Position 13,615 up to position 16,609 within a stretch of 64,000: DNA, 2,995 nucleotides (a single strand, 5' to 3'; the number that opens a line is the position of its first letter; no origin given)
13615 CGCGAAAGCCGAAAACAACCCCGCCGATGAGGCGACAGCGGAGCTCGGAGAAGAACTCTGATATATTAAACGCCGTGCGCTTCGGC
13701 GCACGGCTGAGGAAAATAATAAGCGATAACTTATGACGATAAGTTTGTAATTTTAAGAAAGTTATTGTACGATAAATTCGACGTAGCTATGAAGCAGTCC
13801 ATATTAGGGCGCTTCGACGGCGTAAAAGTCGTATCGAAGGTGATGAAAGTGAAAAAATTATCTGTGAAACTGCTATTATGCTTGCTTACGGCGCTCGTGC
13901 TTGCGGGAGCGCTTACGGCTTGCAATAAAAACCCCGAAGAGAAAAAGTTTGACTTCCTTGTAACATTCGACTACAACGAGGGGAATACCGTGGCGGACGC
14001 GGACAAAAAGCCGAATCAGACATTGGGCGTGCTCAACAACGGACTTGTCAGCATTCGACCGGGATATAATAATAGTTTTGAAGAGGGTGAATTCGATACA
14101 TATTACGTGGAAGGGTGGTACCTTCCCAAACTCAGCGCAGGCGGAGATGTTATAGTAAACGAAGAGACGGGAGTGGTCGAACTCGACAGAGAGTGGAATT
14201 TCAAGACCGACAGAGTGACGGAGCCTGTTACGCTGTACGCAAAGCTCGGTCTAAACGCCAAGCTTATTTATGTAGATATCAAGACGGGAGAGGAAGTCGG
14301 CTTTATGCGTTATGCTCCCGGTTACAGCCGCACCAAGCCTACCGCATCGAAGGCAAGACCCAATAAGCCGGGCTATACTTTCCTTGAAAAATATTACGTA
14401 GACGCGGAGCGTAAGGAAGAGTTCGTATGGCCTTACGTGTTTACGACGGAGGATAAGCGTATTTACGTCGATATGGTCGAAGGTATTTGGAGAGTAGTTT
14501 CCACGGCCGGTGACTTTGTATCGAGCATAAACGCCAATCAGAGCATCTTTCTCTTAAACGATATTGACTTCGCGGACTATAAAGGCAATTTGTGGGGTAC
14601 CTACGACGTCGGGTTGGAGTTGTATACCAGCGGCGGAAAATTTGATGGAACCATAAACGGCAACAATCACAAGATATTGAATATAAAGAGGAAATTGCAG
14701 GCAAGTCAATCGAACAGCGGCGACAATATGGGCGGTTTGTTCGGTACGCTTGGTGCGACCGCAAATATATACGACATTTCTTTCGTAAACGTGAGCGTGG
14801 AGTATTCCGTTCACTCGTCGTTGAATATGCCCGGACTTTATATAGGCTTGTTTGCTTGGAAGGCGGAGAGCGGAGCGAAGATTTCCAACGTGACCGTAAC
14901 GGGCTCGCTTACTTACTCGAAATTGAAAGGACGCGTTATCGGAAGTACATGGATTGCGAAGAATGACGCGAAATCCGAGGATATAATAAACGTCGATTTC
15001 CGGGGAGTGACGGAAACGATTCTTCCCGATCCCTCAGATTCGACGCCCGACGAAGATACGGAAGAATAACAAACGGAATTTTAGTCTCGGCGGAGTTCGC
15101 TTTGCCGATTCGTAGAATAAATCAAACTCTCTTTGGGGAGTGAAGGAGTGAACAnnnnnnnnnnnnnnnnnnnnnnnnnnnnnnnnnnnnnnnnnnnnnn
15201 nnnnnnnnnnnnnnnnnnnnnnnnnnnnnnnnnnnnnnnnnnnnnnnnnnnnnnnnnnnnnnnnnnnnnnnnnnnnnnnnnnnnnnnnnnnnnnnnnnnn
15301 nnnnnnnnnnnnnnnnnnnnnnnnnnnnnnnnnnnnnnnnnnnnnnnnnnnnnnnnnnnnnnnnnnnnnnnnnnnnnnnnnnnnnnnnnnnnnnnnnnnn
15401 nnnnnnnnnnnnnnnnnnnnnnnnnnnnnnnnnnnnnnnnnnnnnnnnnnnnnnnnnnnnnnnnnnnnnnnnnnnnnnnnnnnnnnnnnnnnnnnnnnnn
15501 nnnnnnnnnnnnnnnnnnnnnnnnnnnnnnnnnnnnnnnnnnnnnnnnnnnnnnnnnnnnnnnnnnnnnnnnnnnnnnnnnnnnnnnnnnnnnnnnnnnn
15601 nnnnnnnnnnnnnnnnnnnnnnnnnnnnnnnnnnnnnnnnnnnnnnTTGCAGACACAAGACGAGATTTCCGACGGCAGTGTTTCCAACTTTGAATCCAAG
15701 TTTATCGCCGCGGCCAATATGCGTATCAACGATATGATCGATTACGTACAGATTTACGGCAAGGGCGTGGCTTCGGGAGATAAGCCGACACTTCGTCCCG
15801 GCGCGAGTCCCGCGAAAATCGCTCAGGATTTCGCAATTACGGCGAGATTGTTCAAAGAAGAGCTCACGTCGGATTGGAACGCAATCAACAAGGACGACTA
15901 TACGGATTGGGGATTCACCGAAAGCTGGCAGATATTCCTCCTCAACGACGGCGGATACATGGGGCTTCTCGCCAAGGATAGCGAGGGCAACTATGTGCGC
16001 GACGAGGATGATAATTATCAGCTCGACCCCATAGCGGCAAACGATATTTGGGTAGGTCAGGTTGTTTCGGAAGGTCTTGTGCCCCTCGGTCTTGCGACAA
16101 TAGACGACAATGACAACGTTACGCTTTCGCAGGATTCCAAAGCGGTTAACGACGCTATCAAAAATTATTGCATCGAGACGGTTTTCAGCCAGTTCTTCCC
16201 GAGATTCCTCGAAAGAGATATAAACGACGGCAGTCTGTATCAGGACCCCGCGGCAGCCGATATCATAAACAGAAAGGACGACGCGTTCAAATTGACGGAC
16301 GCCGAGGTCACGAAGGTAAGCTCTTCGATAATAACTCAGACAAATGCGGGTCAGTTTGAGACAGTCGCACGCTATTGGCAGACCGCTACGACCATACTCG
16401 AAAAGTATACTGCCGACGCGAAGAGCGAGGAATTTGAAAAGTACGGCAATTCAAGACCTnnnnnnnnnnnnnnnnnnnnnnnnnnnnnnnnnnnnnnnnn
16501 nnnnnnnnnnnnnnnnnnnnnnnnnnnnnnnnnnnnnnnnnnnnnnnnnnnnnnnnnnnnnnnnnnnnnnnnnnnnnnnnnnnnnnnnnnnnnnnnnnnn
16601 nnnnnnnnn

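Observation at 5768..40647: Candidate protein-foraging island: anchored S8 protease, oversized Opp-type importer, four giant lipoproteins, then TldD/PmbA and an M18 aminopeptidase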

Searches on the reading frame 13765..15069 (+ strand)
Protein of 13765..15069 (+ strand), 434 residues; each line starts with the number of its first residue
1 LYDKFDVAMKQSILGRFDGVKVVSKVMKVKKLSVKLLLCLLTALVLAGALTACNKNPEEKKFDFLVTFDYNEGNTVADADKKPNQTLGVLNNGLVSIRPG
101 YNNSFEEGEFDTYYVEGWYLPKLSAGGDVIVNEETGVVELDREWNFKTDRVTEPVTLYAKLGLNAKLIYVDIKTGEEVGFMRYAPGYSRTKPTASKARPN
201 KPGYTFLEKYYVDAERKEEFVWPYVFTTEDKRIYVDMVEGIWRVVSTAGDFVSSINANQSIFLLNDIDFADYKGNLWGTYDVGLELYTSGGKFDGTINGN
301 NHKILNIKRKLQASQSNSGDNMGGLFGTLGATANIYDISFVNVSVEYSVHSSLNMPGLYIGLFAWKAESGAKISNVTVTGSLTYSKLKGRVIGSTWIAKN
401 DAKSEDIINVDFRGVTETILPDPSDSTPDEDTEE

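Call 3: search_protein_families(library=pfam, proteins=[window:13765-15069:+], max_evalue=0.01)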
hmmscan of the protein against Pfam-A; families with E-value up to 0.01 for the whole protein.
window:13765-15069:+ (434 aa): 1 family
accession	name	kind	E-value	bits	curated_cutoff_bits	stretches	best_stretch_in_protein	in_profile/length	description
PF07581.17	Glug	-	0.0044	17.8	20.5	0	358-383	3-28/28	The GLUG motif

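Call 24: search_solved_structures(query=window:13789-15069:+, max_evalue=1)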
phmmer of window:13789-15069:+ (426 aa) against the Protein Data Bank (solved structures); distinct sequences matched with E-value up to 1: 2.
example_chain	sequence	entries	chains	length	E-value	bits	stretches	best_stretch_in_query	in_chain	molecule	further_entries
9mew_C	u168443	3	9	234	0.61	12.1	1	41-113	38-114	JUNV GP2 | Pre-glycoprotein polyprotein GP complex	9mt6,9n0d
9mt2_C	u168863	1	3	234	0.88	11.6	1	41-113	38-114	Pre-glycoprotein polyprotein GP complex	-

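Call 25: search_protein_families(library=ncbifam, proteins=[window:13789-15069:+], max_evalue=0.01)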
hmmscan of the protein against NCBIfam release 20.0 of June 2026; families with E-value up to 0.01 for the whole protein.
window:13789-15069:+ (426 aa): 0 families

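Call 29: find_homologous_proteins(query=window:13789-15069:+, max_evalue=0.001)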
Query window:13789-15069:+ (426 aa): 16 proteins with E <= 0.001 among 6357 candidates.
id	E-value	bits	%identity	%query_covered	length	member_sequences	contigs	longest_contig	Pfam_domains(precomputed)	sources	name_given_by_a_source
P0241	1.7e-284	961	100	100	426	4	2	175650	-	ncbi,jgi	-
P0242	4.1e-227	772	82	98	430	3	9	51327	PF07581.18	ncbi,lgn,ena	-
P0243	4.6e-101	357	42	93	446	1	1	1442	-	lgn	-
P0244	1.2e-90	323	44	92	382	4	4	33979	-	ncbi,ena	-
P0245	1.2e-89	319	38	94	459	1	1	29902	-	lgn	-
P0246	2.3e-88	315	41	90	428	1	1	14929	-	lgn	-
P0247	1.2e-71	260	39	91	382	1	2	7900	-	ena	-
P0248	3.9e-70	255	39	91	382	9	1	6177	-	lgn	-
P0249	1.8e-67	246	37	91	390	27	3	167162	-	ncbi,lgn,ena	-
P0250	1.4e-62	230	36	92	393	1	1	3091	-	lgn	-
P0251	1.7e-61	227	38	91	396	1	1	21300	-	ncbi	-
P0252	3.3e-24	104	27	85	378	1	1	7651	-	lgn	-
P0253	3.6e-21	94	26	83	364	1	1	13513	-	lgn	-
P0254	9.9e-18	82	27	82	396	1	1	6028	PF20585.5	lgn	-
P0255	9.3e-14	69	27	82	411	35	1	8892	-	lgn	-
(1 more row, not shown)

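Call 79: find_encoding_contigs(protein=P0253, flank=10000, max_places=1)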
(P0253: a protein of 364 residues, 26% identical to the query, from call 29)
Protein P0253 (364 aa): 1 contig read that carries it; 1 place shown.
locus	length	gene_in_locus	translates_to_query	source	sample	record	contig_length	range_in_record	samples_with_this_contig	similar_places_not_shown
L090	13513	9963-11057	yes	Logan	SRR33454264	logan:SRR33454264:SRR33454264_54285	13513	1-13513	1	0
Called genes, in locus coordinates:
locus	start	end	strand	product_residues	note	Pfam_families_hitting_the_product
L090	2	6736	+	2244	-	?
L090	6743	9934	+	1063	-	PF09479:Flg_new, PF13306:LRR_5, PF13855:LRR_8 (faint), PF13306:LRR_5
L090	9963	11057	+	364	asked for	-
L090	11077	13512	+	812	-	?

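Call 80: find_encoding_contigs(protein=P0255, flank=10000, max_places=1)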
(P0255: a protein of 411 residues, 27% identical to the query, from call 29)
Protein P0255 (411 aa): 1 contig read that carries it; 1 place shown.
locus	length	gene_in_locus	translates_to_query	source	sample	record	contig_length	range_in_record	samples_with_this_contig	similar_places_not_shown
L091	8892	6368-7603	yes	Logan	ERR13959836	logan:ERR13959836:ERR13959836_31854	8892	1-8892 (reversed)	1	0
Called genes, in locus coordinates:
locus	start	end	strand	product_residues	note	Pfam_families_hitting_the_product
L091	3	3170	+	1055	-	?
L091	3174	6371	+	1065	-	PF09479:Flg_new, PF13306:LRR_5, PF13855:LRR_8 (faint), PF13306:LRR_5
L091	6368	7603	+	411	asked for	-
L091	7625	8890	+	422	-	?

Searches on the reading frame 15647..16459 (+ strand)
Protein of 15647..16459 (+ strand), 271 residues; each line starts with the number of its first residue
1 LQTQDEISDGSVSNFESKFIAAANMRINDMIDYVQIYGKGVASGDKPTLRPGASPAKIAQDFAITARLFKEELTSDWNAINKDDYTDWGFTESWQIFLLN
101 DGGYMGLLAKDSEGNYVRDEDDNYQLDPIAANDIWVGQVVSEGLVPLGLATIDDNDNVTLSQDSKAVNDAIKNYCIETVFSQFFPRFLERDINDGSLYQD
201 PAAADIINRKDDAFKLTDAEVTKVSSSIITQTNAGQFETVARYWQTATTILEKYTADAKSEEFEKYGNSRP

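Call 78: search_protein_representatives(protein=window:15647-16459:+)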
Query: 271 residues. Proteins with E-value up to 0.001 (for the whole library): 21; up to 1e-10: 12; up to 1e-30: 3. The best 21 are listed.
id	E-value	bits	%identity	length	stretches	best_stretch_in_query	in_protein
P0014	2.3e-49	184.3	48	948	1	10-263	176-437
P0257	5.2e-36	140.6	39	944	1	4-267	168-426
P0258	7.0e-33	130.3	36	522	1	9-268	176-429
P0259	2.3e-29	118.8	34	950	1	4-266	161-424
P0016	2.2e-28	115.6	39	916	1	2-263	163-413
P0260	4.0e-25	104.9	48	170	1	13-131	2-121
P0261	8.8e-22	93.9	38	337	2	5-189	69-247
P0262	1.9e-18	83.0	40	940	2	86-264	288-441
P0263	4.5e-15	72.0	37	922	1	6-264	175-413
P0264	2.7e-14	69.4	35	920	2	6-144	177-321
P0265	9.4e-13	64.4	32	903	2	8-190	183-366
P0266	9.4e-13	64.3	37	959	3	64-157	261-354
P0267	2.8e-10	56.2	34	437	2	8-131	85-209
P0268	1.8e-08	50.3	46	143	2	228-260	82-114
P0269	5.7e-07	45.4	35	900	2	8-104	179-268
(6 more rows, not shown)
